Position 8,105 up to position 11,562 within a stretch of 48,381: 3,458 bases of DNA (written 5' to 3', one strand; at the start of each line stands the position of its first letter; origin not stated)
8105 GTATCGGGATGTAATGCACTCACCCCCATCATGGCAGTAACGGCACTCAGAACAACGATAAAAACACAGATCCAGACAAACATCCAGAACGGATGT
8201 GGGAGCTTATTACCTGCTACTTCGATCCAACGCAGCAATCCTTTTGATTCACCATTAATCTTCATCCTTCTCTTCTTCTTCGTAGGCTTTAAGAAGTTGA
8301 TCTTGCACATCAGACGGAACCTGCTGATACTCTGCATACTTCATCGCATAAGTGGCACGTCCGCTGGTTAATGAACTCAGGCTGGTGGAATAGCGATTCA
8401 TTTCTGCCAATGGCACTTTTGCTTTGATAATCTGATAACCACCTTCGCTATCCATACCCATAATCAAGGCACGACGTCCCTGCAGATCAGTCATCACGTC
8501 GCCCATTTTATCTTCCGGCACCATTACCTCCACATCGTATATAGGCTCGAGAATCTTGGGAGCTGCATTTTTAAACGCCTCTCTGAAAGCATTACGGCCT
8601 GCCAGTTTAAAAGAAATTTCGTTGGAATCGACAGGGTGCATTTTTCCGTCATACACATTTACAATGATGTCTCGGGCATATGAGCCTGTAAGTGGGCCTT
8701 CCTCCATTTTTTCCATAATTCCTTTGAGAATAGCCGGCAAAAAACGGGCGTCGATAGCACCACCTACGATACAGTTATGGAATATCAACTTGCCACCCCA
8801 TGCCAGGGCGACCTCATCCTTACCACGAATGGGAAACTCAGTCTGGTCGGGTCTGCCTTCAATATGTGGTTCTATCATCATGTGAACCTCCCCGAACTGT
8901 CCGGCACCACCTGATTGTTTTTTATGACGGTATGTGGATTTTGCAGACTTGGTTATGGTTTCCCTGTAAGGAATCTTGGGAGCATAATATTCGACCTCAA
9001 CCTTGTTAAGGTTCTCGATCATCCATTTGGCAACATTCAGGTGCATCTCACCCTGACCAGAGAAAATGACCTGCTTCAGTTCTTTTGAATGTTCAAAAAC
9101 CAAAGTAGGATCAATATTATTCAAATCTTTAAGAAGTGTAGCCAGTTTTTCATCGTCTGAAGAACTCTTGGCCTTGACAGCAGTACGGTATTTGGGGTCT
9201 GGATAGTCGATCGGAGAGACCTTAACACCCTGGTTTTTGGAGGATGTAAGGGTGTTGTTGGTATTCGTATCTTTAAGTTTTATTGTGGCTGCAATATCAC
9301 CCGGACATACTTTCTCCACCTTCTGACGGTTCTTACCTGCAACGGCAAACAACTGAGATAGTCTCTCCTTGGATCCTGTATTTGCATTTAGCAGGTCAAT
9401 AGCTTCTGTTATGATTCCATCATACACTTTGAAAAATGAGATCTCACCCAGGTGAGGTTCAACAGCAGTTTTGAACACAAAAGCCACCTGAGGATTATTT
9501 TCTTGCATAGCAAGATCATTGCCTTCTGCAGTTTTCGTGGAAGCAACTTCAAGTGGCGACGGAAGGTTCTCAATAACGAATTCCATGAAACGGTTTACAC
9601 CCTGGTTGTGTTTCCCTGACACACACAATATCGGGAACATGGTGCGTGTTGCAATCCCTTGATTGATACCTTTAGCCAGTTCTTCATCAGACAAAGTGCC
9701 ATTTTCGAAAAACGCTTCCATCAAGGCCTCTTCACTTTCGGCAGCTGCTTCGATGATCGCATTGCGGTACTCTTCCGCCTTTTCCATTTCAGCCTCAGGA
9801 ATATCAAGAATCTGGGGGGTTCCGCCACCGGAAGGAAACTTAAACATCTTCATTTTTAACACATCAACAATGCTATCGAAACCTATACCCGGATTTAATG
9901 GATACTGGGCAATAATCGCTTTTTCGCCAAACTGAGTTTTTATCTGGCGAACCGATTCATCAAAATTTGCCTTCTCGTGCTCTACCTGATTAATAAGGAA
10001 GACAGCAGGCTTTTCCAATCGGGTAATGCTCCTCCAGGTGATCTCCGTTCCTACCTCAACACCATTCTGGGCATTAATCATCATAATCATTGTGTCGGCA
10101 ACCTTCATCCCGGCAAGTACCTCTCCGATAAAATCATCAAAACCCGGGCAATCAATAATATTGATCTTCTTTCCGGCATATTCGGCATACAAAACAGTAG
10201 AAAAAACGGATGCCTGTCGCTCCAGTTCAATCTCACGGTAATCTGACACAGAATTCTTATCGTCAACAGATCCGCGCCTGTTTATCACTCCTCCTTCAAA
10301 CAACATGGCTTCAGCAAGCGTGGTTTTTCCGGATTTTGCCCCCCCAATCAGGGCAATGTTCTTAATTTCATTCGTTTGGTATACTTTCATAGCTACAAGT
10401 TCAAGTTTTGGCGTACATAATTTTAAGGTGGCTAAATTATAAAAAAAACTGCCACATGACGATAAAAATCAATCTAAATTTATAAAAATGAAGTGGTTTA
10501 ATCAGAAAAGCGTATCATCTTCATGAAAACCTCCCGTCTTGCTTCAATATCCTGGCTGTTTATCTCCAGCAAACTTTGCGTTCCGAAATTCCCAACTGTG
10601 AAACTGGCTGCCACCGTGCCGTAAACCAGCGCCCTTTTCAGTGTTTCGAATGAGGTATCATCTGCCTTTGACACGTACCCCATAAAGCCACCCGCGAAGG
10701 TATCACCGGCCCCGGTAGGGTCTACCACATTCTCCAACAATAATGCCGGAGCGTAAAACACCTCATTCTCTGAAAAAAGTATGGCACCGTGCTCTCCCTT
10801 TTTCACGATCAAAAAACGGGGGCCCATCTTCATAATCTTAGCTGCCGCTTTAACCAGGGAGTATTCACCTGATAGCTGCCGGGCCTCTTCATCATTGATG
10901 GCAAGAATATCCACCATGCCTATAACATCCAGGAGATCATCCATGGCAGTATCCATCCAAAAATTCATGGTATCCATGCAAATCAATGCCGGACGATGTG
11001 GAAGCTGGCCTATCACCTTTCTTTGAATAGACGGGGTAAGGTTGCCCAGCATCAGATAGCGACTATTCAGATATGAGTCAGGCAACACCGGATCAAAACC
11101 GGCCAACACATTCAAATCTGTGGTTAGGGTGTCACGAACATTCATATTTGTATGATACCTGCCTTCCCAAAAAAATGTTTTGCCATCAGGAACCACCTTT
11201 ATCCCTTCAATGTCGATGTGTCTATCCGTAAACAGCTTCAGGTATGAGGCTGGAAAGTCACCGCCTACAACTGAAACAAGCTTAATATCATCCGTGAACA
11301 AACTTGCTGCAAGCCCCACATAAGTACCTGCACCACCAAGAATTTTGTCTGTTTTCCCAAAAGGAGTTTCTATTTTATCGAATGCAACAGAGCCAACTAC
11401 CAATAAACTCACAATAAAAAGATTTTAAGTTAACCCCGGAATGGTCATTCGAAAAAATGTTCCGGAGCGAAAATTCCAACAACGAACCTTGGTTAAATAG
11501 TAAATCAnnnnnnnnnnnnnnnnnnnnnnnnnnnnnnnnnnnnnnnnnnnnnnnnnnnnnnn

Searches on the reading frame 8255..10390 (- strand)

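Call 77: search_protein_families(library=pfam, proteins=[window:8255-10390:-], max_evalue=0.00001)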
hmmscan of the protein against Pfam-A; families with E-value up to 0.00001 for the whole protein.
window:8255-10390:- (711 aa): 5 families
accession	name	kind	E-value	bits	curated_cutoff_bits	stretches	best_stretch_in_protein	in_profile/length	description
PF00009.33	GTP_EFTU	-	5.2e-37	127.7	26.5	1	8-278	2-188/188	Elongation factor Tu GTP binding domain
PF03764.24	EFG_IV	-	3.3e-30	104.8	24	2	532-609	43-120/121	Elongation factor G, domain IV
PF00679.30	EFG_C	-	1.7e-28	98.9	27.9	1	613-698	2-88/89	Elongation factor G C-terminus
PF14492.12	EFG_III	-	2.7e-15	56.6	27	1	397-467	2-72/75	Elongation Factor G, domain III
PF22042.2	EF-G_D2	-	3.5e-12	46.7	27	1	303-383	4-83/84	Elongation factor G domain 2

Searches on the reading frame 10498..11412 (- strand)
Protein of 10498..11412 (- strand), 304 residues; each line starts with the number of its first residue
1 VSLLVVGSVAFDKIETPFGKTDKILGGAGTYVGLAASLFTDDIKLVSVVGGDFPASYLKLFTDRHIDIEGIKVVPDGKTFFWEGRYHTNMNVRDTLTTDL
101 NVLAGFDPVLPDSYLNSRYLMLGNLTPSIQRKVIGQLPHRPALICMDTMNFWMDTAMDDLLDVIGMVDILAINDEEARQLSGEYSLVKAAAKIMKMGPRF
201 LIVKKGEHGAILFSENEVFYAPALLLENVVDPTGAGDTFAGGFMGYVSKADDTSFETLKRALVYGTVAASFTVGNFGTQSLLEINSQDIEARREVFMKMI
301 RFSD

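Call 18: search_protein_families(library=pfam, proteins=[window:10498-11412:-])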
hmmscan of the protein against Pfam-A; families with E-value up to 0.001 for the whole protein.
window:10498-11412:- (304 aa): 1 family
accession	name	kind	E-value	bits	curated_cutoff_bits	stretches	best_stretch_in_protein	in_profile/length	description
PF00294.29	PfkB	-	2.1e-30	106.6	25.8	1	20-283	30-300/302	pfkB family carbohydrate kinase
